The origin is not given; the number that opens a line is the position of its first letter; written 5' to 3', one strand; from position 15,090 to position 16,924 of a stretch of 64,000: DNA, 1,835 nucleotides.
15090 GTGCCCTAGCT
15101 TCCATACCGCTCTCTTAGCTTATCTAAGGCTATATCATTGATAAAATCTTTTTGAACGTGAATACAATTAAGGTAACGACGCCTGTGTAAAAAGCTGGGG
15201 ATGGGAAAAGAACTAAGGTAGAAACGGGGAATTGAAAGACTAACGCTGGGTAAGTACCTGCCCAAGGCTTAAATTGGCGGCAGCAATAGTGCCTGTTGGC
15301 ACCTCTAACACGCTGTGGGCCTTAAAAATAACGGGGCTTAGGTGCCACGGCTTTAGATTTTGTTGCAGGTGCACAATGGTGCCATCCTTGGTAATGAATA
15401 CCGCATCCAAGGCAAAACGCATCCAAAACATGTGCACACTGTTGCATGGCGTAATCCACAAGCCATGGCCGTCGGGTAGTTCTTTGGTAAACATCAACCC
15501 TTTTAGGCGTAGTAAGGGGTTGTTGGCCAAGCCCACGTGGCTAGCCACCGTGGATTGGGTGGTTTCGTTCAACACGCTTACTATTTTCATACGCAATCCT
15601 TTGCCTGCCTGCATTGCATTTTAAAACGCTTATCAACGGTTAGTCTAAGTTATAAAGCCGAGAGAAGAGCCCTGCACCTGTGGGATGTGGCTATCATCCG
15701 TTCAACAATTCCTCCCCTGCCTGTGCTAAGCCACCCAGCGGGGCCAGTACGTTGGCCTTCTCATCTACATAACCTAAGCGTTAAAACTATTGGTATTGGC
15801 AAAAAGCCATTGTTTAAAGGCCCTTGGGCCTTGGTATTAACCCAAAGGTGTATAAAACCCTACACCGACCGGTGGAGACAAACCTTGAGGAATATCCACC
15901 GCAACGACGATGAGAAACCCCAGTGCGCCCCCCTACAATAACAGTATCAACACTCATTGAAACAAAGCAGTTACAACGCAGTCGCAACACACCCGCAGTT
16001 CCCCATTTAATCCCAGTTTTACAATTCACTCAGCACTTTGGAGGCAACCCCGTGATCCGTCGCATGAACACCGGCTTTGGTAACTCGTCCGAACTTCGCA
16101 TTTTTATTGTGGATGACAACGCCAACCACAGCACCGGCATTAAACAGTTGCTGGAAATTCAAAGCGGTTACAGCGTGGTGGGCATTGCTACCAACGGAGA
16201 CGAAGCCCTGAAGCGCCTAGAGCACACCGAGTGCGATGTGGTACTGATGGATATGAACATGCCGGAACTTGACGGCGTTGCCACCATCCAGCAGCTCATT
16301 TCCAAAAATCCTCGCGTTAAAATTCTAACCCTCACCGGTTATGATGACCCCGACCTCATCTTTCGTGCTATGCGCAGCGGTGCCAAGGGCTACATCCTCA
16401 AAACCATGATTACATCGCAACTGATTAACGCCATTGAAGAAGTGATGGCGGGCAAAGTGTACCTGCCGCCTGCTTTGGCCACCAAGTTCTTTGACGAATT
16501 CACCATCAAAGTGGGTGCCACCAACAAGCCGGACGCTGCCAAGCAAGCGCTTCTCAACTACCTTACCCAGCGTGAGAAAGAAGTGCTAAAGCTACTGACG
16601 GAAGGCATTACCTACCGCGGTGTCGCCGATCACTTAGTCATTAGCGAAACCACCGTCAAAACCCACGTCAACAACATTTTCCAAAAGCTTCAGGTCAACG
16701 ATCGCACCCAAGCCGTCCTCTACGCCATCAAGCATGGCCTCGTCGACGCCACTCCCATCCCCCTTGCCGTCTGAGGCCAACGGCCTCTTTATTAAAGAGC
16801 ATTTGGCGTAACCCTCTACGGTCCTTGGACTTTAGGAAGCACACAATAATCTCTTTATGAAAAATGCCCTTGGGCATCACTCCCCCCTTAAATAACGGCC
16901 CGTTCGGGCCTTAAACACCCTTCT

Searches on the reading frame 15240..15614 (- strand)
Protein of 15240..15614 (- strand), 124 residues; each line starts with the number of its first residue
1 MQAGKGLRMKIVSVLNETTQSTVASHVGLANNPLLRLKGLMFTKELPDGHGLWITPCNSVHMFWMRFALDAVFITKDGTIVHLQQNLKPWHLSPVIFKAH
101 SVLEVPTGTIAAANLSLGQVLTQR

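Call 11: search_protein_families(library=pfam, proteins=[window:15240-15614:-])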
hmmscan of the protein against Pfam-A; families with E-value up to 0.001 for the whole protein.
window:15240-15614:- (124 aa): 1 family
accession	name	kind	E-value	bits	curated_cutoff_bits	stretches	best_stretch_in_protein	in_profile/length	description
PF02643.20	DUF192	-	2e-22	79.5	27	1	27-121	3-94/96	Uncharacterized ACR, COG1430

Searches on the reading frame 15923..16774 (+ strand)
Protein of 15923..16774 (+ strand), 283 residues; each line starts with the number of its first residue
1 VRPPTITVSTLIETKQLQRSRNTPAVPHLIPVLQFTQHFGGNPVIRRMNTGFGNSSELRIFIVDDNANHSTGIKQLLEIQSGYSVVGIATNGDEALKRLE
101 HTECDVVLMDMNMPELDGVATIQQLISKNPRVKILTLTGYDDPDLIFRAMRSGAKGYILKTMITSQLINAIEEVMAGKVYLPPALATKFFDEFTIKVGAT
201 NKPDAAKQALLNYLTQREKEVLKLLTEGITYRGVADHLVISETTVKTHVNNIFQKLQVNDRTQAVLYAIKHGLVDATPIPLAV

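Call 11: search_protein_families(library=pfam, proteins=[window:15923-16774:+])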
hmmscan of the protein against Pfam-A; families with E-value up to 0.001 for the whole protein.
window:15923-16774:+ (283 aa): 4 families
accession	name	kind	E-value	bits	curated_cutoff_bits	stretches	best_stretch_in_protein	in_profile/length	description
PF00072.30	Response_reg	-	8.9e-28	97.1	30.2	1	60-172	1-111/111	Response regulator receiver domain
PF00196.25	GerE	-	4.3e-19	68.3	23.5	1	213-268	2-57/57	Bacterial regulatory proteins, luxR family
PF08281.18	Sigma70_r4_2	-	1.3e-05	25.2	25.7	1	208-255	5-53/54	Sigma-70, region 4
PF04545.22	Sigma70_r4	-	2.5e-05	24.2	24.1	1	211-257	2-49/50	Sigma-70, region 4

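Call 27: find_homologous_proteins(query=window:16064-16771:+, max_evalue=1e-40)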
Query window:16064-16771:+ (236 aa): 2352 proteins with E <= 1e-40 among 3484 candidates; the best 120 are listed.
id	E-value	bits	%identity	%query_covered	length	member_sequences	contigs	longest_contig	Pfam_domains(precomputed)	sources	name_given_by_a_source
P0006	1.5e-148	510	100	100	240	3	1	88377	PF00196.26,PF04545.23,PF08281.19,PF00072.31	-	-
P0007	6.3e-123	426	85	100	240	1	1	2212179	PF00196.26,PF04545.23,PF08281.19,PF00072.31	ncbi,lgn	-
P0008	1.2e-120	419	83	100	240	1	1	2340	PF00196.26,PF04545.23,PF08281.19,PF00072.31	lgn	-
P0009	2.2e-120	418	84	97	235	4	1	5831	PF00196.26,PF08281.19,PF00072.31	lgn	-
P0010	3.3e-120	417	82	100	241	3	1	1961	PF00196.26,PF08281.19,PF00072.31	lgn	-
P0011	1.4e-118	412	84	95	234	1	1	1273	PF00196.26,PF04545.23,PF08281.19,PF00072.31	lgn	-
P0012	3.8e-117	407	81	98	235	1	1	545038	PF00196.26,PF04545.23,PF08281.19,PF00072.31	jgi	-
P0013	5.8e-117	407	83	95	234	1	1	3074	PF00196.26,PF04545.23,PF08281.19,PF00072.31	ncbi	-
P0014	5.7e-116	404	81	97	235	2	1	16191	PF00196.26,PF04545.23,PF08281.19,PF00072.31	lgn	-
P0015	5.1e-115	400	78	97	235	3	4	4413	PF00196.26,PF04545.23,PF08281.19,PF00072.31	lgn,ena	-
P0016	8.2e-115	400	79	97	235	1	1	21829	PF00196.26,PF04545.23,PF08281.19,PF00072.31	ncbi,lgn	-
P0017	3.3e-114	398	77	97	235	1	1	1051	PF00196.26,PF04545.23,PF08281.19,PF00072.31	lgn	-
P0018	4.4e-114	397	78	97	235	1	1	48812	PF00196.26,PF04545.23,PF08281.19,PF00072.31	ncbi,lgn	-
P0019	1.2e-112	393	80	97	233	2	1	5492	PF00196.26,PF04545.23,PF08281.19,PF00072.31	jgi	-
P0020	2.6e-112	392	80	95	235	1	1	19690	PF00196.26,PF08281.19,PF00072.31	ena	-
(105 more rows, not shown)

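Call 28: find_encoding_contigs(protein=P0007, flank=5000, max_places=2)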
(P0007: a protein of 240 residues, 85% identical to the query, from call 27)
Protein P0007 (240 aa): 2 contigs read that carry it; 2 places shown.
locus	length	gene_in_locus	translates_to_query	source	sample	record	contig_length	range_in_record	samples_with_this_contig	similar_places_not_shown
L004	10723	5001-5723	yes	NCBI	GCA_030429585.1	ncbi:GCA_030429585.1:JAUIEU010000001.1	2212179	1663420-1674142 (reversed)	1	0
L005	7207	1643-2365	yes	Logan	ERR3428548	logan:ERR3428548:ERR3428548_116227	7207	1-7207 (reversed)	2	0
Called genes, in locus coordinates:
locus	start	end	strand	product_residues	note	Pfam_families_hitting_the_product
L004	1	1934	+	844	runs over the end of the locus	PF01588:tRNA_bind, PF03483:B3_4, PF03484:B5, PF17759:tRNA_synthFbeta, PF03147:FDX-ACB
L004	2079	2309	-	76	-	-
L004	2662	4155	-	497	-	-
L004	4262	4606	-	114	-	PF02643:DUF192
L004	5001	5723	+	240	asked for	PF00072:Response_reg, PF08281:Sigma70_r4_2 (weak), PF00196:GerE, PF04545:Sigma70_r4 (faint)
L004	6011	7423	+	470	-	PF00512:HisKA (faint), PF02518:HATPase_c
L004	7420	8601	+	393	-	PF00561:Abhydrolase_1, PF12146:Hydrolase_4, PF12697:Abhydrolase_6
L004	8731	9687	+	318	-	-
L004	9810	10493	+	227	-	PF01618:MotA_ExbB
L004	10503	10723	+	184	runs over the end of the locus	PF02472:ExbD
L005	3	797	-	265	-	?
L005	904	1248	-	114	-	PF02643:DUF192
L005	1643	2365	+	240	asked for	PF00072:Response_reg, PF08281:Sigma70_r4_2 (weak), PF00196:GerE, PF04545:Sigma70_r4 (faint)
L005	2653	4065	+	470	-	PF00512:HisKA (faint), PF02518:HATPase_c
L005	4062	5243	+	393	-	PF00561:Abhydrolase_1, PF12146:Hydrolase_4, PF12697:Abhydrolase_6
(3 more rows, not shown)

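Call 29: find_encoding_contigs(protein=P0012, flank=5000, max_places=2)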
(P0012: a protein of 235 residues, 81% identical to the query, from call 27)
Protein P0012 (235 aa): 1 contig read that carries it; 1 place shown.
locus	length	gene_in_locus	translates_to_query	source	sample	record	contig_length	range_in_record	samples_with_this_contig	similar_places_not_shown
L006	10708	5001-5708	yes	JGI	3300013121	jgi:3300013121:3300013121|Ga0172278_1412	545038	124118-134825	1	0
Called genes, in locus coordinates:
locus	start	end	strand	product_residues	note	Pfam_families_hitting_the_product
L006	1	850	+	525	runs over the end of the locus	PF00916:Sulfate_transp, PF13466:STAS_2 (faint)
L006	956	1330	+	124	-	-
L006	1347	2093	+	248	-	-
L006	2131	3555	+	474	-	PF00474:SSF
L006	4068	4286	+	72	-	-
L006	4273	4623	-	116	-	PF02643:DUF192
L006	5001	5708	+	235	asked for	PF00072:Response_reg, PF04545:Sigma70_r4 (faint), PF08281:Sigma70_r4_2 (weak), PF00196:GerE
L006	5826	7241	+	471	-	PF00512:HisKA, PF02518:HATPase_c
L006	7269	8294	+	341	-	PF00326:Peptidase_S9 (faint), PF01738:DLH (weak), PF05448:AXE1 (faint), PF00561:Abhydrolase_1, PF12146:Hydrolase_4, PF12697:Abhydrolase_6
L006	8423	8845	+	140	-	-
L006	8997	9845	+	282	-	PF00149:Metallophos, PF13277:YmdB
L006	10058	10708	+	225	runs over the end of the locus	PF01966:HD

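Call 32: find_related_loci(query=window:16064-16771:+, collection=genome_contigs, flank=3000)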
Query window:16064-16771:+ (236 aa) in genome_contigs; peptide patterns used: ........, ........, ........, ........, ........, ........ (x = any residue, [..] = any of these).
599 stretches matched a pattern (row limit reached: there are more); 518 encode a relative of the query (tblastn E <= 1e-3); the best 80 are kept; 80 distinct loci.
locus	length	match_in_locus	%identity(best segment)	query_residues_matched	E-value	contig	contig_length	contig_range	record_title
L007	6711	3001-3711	85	1-236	5e-132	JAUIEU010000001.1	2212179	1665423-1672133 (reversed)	MAG: bacterium isolate 8_bin.45 NODE_1_length_2212179_cov_10.410928, whole genome shotgun sequence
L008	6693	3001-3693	81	7-236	7e-125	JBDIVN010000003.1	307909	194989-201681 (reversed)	MAG: Vampirovibrionales bacterium isolate Bin_14 NODE_22_length_307909_cov_9.169867, whole genome shotgun sequence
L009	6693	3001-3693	78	7-236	5e-123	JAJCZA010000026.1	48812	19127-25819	MAG: Vampirovibrionales bacterium isolate OFTM381 OFTM381_25, whole genome shotgun sequence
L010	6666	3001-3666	79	9-230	3e-118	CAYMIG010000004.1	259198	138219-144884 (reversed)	MAG TPA_asm: uncultured Vampirovibrionales bacterium isolate SRP290908_co2_77 genome assembly, contig: NODE_28_length_25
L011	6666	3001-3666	77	9-230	1e-116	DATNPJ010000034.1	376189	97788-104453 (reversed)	MAG TPA_asm: Coleofasciculaceae cyanobacterium isolate SMAG_U16478 k141_519557, whole genome shotgun sequence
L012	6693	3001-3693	74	7-236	2e-115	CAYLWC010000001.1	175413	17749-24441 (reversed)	MAG TPA_asm: uncultured Vampirovibrionales bacterium isolate SRP144015_co1_126 genome assembly, contig: NODE_38_length_1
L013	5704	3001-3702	74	8-236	3e-115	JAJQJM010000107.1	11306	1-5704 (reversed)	MAG: Vampirovibrio sp. isolate C_No_T20_B_bin.46 scaffold_4645, whole genome shotgun sequence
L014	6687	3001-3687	74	8-235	3e-114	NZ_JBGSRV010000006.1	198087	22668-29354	MAG: Vampirovibrio sp. isolate JTS-AC367 k141_2316658, whole genome shotgun sequence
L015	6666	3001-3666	74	9-230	4e-114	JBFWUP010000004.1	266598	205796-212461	MAG: Candidatus Melainabacteria bacterium isolate CA_2019_TPBF_73 NODE_420_length_266598_cov_47.127004_TPBF, whole genom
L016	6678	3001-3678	75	8-233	4e-113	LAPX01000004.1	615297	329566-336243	Vampirovibrio chlorellavorus isolate NCIMB 11383 contig_4, whole genome shotgun sequence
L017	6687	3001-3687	72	2-230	7e-113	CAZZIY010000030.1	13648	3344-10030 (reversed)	MAG TPA_asm: uncultured Vampirovibrionales bacterium isolate SRP124364_co1_423 genome assembly, contig: NODE_4855_length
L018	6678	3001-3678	75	8-233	1e-112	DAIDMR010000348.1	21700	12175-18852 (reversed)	MAG TPA_asm: Vampirovibrio sp. isolate clean456 k141_323758, whole genome shotgun sequence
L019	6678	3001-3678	75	8-233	1e-112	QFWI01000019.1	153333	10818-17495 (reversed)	MAG: Vampirovibrio chlorellavorus isolate Vc_AZ_2 Contig19, whole genome shotgun sequence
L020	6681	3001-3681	71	11-236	8e-111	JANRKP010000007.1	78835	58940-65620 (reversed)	MAG: Candidatus Melainabacteria bacterium isolate bins.493 k141_1518644, whole genome shotgun sequence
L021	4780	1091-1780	71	9-236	2e-109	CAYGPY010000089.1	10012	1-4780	MAG TPA_asm: uncultured Vampirovibrionales bacterium isolate ERP117304_co3_122 genome assembly, contig: NODE_9547_length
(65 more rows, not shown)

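Call 46: find_related_loci(query=window:16064-16771:+, collection=metagenome_contigs, flank=1500)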
Query window:16064-16771:+ (236 aa) in metagenome_contigs; peptide patterns used: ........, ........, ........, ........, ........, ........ (x = any residue, [..] = any of these).
600 stretches matched a pattern (row limit reached: there are more); 456 encode a relative of the query (tblastn E <= 1e-3); the best 80 are kept; 80 distinct loci.
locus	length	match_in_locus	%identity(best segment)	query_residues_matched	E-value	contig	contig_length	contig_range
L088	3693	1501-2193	81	7-236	3e-123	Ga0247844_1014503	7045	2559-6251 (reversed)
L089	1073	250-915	79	9-230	7e-130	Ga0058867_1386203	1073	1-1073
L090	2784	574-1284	74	1-232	2e-119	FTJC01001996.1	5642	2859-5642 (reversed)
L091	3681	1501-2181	74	8-233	1e-116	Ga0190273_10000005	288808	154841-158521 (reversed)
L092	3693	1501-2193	74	8-236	7e-116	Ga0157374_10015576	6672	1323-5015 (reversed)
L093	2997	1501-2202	74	8-236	1e-118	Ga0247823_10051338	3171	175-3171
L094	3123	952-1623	75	8-230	8e-115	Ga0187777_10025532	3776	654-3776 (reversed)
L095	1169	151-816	74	8-229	2e-121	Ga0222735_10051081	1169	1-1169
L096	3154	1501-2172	71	7-230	3e-110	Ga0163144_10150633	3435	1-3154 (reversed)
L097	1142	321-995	72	9-230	5e-117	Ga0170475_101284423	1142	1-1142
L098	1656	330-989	67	11-230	1e-111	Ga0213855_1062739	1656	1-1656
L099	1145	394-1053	66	11-230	2e-110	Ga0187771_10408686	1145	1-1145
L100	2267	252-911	66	11-230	9e-105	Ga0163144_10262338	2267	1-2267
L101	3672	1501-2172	63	5-228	2e-94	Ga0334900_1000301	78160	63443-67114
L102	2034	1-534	78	52-229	2e-95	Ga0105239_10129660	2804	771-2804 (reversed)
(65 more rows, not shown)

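Call 49: find_encoding_contigs(protein=P0009, flank=2500, max_places=3)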
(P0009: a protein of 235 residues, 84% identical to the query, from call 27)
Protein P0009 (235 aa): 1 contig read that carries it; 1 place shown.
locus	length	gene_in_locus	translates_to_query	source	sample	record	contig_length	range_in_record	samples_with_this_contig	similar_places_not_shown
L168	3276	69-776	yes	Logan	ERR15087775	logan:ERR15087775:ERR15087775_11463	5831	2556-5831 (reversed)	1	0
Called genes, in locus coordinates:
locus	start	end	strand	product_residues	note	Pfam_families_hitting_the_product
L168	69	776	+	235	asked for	PF00072:Response_reg, PF08281:Sigma70_r4_2 (faint), PF00196:GerE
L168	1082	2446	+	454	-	PF00512:HisKA (weak), PF02518:HATPase_c, PF14501:HATPase_c_5 (weak)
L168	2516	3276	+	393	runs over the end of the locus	PF06500:FrsA-like (faint), PF03403:PAF-AH_p_II (faint), PF01738:DLH (weak), PF00561:Abhydrolase_1, PF12146:Hydrolase_4, PF12697:Abhydrolase_6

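Call 50: find_encoding_contigs(protein=P0013, flank=2500, max_places=3)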
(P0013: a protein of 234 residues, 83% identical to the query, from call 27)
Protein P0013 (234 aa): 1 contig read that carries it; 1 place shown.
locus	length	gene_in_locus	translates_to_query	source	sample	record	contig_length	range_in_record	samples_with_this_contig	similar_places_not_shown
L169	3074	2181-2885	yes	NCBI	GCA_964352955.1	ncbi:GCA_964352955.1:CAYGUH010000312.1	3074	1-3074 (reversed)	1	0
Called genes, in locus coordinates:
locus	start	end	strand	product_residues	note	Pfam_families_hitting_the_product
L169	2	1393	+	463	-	?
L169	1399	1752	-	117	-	PF02643:DUF192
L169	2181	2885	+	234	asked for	PF00072:Response_reg, PF04545:Sigma70_r4 (faint), PF08281:Sigma70_r4_2 (weak), PF00196:GerE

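Call 51: find_encoding_contigs(protein=P0008, flank=2500, max_places=3)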
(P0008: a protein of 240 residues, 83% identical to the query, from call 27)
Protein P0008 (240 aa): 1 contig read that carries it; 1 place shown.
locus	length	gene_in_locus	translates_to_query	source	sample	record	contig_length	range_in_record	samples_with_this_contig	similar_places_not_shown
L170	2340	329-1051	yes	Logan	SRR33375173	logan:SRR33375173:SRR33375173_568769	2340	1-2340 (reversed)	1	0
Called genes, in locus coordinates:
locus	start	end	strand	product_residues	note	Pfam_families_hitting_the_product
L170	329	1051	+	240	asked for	PF00072:Response_reg, PF08281:Sigma70_r4_2 (weak), PF00196:GerE, PF04545:Sigma70_r4 (faint)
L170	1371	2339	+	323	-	?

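Call 52: find_encoding_contigs(protein=P0014, flank=2500, max_places=3)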
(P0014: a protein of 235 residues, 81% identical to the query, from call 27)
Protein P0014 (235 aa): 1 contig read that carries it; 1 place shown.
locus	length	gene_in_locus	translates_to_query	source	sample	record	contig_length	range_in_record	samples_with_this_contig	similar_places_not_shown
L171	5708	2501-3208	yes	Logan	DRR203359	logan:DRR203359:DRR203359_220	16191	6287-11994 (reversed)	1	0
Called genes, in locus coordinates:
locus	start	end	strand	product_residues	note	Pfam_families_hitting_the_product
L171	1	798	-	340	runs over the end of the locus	PF01368:DHH, PF02272:DHHA1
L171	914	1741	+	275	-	PF03819:MazG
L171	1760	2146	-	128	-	PF02643:DUF192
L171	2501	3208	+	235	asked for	PF00072:Response_reg, PF04545:Sigma70_r4 (faint), PF08281:Sigma70_r4_2 (weak), PF00196:GerE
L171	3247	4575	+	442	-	PF00512:HisKA, PF02518:HATPase_c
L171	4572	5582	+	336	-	PF00561:Abhydrolase_1, PF12146:Hydrolase_4, PF12697:Abhydrolase_6, PF00326:Peptidase_S9 (faint)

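Call 66: find_encoding_contigs(protein=P0010, flank=2000, max_places=3)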
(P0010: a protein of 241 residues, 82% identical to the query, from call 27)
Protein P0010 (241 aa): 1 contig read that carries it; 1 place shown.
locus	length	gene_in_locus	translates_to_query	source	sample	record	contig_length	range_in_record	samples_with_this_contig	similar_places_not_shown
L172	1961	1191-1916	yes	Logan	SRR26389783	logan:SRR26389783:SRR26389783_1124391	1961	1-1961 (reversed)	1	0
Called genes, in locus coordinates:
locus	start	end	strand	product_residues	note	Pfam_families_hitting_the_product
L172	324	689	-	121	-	PF02643:DUF192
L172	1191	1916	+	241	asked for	PF00072:Response_reg, PF08281:Sigma70_r4_2 (weak), PF00196:GerE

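Call 67: find_encoding_contigs(protein=P0011, flank=2000, max_places=3)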
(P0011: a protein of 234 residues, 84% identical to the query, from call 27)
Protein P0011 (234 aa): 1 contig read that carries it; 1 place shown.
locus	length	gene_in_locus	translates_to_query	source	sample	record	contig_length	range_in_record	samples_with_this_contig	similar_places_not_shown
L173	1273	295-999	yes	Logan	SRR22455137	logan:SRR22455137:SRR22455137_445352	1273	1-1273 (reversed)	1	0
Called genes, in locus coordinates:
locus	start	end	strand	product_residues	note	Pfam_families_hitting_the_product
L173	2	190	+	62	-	?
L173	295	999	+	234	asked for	PF00072:Response_reg, PF04545:Sigma70_r4 (faint), PF08281:Sigma70_r4_2 (weak), PF00196:GerE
